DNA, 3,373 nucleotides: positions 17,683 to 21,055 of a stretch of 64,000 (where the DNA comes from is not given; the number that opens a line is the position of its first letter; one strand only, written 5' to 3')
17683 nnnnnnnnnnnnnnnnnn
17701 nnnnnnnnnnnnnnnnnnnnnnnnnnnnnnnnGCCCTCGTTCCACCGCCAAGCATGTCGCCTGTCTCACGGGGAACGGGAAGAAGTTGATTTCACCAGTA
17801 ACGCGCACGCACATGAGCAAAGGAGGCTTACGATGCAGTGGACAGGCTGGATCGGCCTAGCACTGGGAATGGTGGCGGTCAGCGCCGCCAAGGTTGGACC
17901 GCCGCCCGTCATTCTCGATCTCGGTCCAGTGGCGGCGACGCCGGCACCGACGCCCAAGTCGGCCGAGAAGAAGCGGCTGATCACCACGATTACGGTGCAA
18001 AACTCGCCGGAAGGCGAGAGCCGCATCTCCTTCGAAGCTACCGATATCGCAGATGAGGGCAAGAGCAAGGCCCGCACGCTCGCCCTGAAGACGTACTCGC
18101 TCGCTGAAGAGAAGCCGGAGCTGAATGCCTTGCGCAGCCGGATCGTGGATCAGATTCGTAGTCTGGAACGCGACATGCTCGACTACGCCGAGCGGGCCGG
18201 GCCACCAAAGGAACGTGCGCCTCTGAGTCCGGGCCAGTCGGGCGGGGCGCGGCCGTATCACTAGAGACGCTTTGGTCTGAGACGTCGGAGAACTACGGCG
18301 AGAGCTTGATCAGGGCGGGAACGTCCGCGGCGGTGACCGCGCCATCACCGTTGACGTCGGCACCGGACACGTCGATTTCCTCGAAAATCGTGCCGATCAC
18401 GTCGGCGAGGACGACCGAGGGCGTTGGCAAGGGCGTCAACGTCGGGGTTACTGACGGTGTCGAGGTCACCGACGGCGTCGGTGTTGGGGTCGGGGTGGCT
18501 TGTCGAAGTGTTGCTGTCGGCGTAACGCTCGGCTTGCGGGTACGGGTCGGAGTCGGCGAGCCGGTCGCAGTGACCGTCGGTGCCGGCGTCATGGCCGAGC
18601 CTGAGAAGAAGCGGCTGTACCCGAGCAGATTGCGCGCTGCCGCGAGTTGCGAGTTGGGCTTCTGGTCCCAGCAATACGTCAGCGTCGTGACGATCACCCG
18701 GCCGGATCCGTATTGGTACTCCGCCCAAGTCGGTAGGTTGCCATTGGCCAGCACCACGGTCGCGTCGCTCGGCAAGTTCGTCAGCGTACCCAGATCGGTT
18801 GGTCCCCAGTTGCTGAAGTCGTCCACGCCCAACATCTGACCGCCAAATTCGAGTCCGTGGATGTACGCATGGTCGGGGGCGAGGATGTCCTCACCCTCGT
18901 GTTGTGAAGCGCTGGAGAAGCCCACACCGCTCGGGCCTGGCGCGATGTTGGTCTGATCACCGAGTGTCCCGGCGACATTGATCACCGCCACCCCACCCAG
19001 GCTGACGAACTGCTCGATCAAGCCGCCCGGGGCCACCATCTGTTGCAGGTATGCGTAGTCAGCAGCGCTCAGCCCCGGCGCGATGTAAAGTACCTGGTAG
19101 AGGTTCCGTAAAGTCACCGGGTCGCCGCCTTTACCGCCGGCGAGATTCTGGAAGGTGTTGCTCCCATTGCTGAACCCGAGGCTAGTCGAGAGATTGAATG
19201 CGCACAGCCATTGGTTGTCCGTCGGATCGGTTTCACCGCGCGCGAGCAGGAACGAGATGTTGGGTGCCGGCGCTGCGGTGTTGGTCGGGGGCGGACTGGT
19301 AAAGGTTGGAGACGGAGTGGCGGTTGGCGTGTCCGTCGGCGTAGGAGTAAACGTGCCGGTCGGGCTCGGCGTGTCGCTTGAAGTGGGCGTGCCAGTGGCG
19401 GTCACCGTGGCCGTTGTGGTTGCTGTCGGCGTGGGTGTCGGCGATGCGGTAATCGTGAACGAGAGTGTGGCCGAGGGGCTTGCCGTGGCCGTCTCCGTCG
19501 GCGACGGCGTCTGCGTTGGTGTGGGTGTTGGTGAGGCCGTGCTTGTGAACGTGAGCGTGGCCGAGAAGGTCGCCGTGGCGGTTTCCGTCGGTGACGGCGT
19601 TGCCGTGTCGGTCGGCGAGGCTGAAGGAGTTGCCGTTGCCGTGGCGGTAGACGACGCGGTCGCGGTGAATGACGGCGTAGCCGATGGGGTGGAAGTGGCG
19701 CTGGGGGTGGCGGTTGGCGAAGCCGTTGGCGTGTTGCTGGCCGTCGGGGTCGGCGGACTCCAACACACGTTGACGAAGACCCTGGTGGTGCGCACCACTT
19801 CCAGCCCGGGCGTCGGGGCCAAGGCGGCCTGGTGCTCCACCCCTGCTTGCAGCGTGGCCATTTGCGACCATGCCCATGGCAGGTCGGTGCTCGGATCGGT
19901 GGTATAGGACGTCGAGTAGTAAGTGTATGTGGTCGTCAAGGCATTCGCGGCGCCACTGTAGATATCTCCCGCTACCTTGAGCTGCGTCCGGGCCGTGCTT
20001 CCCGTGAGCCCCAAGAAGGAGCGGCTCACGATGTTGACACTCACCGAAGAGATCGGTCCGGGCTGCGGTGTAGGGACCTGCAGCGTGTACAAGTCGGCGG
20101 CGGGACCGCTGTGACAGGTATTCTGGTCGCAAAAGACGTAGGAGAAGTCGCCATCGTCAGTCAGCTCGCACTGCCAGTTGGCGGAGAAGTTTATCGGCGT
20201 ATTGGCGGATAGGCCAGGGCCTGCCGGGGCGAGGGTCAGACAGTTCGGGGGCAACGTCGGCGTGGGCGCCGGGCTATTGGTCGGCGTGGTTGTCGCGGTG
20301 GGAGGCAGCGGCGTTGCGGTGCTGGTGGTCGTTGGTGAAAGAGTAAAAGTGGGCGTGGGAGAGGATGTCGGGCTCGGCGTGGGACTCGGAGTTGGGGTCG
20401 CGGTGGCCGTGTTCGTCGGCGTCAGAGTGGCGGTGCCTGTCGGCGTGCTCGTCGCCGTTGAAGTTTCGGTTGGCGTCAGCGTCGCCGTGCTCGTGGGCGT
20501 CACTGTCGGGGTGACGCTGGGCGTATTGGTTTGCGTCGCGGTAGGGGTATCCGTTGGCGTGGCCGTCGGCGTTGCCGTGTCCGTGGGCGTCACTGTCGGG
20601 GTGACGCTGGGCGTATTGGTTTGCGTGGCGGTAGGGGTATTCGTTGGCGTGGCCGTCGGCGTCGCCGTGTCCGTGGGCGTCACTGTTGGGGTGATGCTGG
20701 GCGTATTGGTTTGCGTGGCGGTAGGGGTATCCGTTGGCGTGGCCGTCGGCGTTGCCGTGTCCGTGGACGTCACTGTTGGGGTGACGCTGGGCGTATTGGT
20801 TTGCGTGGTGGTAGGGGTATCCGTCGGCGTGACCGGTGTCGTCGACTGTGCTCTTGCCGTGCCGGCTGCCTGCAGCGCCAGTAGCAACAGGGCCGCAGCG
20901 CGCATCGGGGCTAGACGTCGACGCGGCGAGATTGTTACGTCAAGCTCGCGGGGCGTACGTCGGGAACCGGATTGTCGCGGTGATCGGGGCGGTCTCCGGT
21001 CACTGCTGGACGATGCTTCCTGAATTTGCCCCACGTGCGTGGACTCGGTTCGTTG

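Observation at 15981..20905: Two convergent secreted PT-repeat proteins with dockerin-like Ca-binding modules flanking a small secreted protein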

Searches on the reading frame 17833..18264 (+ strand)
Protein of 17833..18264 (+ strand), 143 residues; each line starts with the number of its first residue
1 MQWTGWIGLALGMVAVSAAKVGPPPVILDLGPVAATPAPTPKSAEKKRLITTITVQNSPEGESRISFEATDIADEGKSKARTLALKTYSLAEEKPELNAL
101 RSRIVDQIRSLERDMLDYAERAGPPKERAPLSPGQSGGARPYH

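Call 3: search_protein_families(library=pfam, proteins=[window:17833-18264:+], max_evalue=1)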
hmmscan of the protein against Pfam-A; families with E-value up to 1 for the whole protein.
window:17833-18264:+ (143 aa): 1 family
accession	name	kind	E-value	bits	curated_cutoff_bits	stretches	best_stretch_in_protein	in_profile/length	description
PF04508.17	Pox_A_type_inc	-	0.14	12.5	21.4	0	96-106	2-12/23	Viral A-type inclusion protein repeat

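Call 8: search_protein_families(library=ncbifam, proteins=[window:17833-18264:+], max_evalue=1)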
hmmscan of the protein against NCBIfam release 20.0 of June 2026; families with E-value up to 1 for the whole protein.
window:17833-18264:+ (143 aa): 0 families

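Call 14: find_encoding_contigs(protein=window:17833-18264:+, flank=10000, max_places=6)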
Protein window:17833-18264:+ (143 aa): no gene with exactly this product is on record in the collection.

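Call 21: search_protein_representatives(protein=window:17833-18264:+)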
Query: 143 residues. Proteins with E-value up to 0.001 (for the whole library): 19; up to 1e-10: 14; up to 1e-30: 1. The best 19 are listed.
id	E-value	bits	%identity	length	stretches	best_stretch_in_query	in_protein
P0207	4.7e-35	136.9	78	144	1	1-81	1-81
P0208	4.6e-30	120.8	53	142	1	1-132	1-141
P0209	4.6e-28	114.3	51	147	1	11-138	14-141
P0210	1.1e-27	113.1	76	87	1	1-75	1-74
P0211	4.2e-27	111.2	52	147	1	14-141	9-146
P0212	2.6e-26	108.6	52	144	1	8-132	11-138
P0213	3.4e-26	108.2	48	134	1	17-131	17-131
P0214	5.1e-26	107.7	47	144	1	7-135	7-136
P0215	2.2e-25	105.7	64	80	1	65-142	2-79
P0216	5.2e-25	104.4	47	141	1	6-134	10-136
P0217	4.5e-23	98.1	46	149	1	22-142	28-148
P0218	3.1e-22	95.4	45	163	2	19-94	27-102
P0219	2.6e-15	73.0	54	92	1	51-130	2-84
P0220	1.8e-14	70.3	50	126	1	23-114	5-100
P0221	1.1e-10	58.0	47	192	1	35-115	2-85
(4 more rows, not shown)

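Call 90: search_solved_structures(query=A3, max_evalue=10)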
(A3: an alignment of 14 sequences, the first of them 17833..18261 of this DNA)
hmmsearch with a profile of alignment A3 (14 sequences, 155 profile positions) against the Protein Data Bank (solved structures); distinct sequences matched with E-value up to 10: 7.
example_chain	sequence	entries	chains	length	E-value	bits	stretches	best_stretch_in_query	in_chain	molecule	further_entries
8tlp_A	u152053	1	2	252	0.21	14.6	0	96-137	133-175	D_3_633_8x, no peptide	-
3sz6_A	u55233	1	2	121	0.25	14.3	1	57-88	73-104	Conserved domain protein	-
3sik_A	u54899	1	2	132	0.31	14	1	57-88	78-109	Conserved domain protein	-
8tm9_A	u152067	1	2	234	0.35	13.8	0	96-137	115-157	D_3_633_8x peptide bound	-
7rkc_A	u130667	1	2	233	0.49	13.4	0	95-135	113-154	D_3_633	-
6dmp_B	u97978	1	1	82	8.6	9.3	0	95-135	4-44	Designed orthogonal protein DHD13_XAAA_B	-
7ah0_A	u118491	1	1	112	8.9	9.3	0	83-138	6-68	4D2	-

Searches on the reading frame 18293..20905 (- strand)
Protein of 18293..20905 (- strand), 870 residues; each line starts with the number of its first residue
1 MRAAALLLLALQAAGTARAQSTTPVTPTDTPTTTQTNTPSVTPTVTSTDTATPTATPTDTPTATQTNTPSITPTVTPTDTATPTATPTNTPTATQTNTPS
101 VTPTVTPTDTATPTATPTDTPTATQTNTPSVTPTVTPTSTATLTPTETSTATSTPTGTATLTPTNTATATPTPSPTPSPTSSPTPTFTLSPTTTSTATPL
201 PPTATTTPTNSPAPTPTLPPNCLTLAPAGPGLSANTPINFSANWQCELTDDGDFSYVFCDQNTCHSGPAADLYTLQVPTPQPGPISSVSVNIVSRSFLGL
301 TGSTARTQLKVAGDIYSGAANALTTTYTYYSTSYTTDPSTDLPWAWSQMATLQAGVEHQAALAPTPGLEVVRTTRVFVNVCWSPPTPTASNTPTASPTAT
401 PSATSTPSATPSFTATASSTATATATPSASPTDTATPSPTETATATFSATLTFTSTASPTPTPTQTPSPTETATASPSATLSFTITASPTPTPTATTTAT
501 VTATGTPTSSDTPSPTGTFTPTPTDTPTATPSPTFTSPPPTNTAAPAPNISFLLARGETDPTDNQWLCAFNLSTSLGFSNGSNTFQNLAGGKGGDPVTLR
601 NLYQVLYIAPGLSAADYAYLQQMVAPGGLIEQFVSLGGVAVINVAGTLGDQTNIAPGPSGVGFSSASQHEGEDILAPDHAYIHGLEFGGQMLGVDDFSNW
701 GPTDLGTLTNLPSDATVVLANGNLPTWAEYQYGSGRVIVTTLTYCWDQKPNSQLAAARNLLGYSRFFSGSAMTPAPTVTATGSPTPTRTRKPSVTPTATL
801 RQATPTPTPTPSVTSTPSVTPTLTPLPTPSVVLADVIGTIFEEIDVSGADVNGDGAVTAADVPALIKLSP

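Call 3: search_protein_families(library=pfam, proteins=[window:18293-20905:-], max_evalue=1)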
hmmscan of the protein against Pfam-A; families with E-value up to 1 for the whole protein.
window:18293-20905:- (870 aa): 1 family
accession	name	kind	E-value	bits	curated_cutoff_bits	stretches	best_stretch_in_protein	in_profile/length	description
PF00404.24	Dockerin_1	-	0.0026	18.4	22.9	1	842-867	29-54/57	Dockerin type I domain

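Call 8: search_protein_families(library=ncbifam, proteins=[window:18293-20905:-], max_evalue=1)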
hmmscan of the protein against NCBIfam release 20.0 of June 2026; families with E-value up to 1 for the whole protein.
window:18293-20905:- (870 aa): 0 families

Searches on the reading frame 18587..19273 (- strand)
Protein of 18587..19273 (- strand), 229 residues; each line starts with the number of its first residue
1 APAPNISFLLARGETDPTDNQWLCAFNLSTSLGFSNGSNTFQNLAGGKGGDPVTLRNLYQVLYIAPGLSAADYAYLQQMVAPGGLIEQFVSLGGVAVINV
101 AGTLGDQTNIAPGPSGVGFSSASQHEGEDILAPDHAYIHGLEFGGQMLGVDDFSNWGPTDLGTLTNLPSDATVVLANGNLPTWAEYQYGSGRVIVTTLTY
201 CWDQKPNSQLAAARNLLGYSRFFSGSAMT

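Call 9: search_solved_structures(query=window:18587-19273:-, max_evalue=10)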
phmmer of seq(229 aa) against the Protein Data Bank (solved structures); distinct sequences matched with E-value up to 10: 13.
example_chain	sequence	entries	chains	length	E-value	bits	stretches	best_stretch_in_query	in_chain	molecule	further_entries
5y6m_A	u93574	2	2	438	1.6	11.7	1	174-209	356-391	Helicase domain from Genome polyprotein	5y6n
5gjc_A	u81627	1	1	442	1.6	11.7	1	174-209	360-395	NS3 helicase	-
7v2z_A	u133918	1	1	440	1.6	11.7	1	174-209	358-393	Core protein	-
5mfx_A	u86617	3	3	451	1.7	11.6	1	174-209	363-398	Genome polyprotein | Non-structural protein 3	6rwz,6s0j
5jrz_A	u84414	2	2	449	1.7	11.6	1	174-209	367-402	Helicase | NS3 helicase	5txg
5gjb_A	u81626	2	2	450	1.7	11.6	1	174-209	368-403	NS3 helicase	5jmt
5jwh_A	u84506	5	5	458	1.7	11.5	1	174-209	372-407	NS3 helicase | ZIKV NS3 helicase | zika virus NS3 helicase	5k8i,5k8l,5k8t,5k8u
5rhg_A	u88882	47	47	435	1.9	11.4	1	174-209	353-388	NS3 Helicase | Zika virus NS3 helicase domain | Serine protease NS3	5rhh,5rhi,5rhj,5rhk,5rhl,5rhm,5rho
5y4z_A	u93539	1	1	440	1.9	11.4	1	174-209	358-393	NS3 helicase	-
5jps_A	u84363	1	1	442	1.9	11.4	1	174-209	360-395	ns3 helicase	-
5vi7_A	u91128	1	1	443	2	11.4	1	174-209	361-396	helicase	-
6adw_A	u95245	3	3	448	2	11.4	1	174-209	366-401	Serine protease NS3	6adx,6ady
4r58_A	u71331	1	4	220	9.5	9.1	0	148-180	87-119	Leucine Rich Repeat protein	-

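Call 16: find_homologous_proteins(query=window:18587-19273:-, max_evalue=0.001)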
Query seq(229 aa) (229 aa): 86 proteins with E <= 0.001 among 1057 candidates.
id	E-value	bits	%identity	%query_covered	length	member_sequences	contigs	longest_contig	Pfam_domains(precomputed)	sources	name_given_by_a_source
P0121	5.7e-112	391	99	77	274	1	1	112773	-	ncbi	ncbi:MAG: hypothetical protein ACHQ9S_10385 [Candidatus Binatia bacterium]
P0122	1.8e-107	376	78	100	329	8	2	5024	-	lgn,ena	-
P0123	5.0e-94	332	70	96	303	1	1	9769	-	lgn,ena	-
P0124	4.6e-90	319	69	96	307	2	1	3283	-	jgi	jgi:hypothetical protein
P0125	1.8e-88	314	66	96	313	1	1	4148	-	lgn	-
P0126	5.8e-88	313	82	77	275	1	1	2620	-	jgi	jgi:hypothetical protein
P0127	2.0e-86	308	66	100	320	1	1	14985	-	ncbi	-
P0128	8.1e-83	296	69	88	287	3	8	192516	-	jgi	jgi:hypothetical protein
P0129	8.7e-82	292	77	76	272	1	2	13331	-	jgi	jgi:hypothetical protein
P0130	2.1e-81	291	68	89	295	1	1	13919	-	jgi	jgi:hypothetical protein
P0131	8.1e-80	286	65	98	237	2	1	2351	-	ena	-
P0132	4.2e-79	284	62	100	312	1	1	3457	-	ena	-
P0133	9.4e-78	279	64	98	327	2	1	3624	PF00404.25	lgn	-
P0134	6.1e-77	277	62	98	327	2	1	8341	PF00404.25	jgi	jgi:hypothetical protein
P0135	9.8e-77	276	65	88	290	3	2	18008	-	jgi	-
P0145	2.5e-73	265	65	90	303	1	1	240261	PF00404.25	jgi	jgi:hypothetical protein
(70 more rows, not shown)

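Call 18: find_encoding_contigs(protein=P0121, flank=10000, max_places=3)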
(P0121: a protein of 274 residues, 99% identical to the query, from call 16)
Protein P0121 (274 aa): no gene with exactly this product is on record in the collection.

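Call 48: find_encoding_contigs(protein=P0145, flank=10000, max_places=2)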
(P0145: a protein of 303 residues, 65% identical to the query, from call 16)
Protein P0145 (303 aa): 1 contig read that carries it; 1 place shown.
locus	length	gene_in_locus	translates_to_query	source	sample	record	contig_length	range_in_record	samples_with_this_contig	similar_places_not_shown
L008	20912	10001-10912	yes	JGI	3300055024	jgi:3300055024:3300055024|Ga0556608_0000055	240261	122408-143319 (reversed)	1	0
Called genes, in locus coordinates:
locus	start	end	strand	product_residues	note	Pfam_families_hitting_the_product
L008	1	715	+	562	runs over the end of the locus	PF07969:Amidohydro_3, PF01979:Amidohydro_1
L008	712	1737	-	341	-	PF01545:Cation_efflux, PF16916:ZT_dimer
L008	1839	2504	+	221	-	PF13549:ATP-grasp_5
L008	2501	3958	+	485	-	PF13380:CoA_binding_2, PF13607:Succ_CoA_lig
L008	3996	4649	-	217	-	PF13036:LpoB (weak)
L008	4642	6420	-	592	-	PF01336:tRNA_anti-codon, PF00152:tRNA-synt_2, PF02938:GAD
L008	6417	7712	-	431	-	PF13393:tRNA-synt_His, PF00587:tRNA-synt_2b, PF03129:HGTP_anticodon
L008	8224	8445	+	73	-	-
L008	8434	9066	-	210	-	-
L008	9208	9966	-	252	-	-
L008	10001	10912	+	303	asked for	PF00404:Dockerin_1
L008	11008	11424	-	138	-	-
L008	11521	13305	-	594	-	PF00404:Dockerin_1 (weak)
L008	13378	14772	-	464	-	-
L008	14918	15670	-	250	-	PF00072:Response_reg, PF04397:LytTR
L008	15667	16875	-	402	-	PF06580:His_kinase, PF02518:HATPase_c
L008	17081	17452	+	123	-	-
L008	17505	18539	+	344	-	-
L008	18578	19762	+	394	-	PF02771:Acyl-CoA_dh_N, PF02770:Acyl-CoA_dh_M, PF00441:Acyl-CoA_dh_1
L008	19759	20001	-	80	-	-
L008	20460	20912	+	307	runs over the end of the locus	PF01791:DeoC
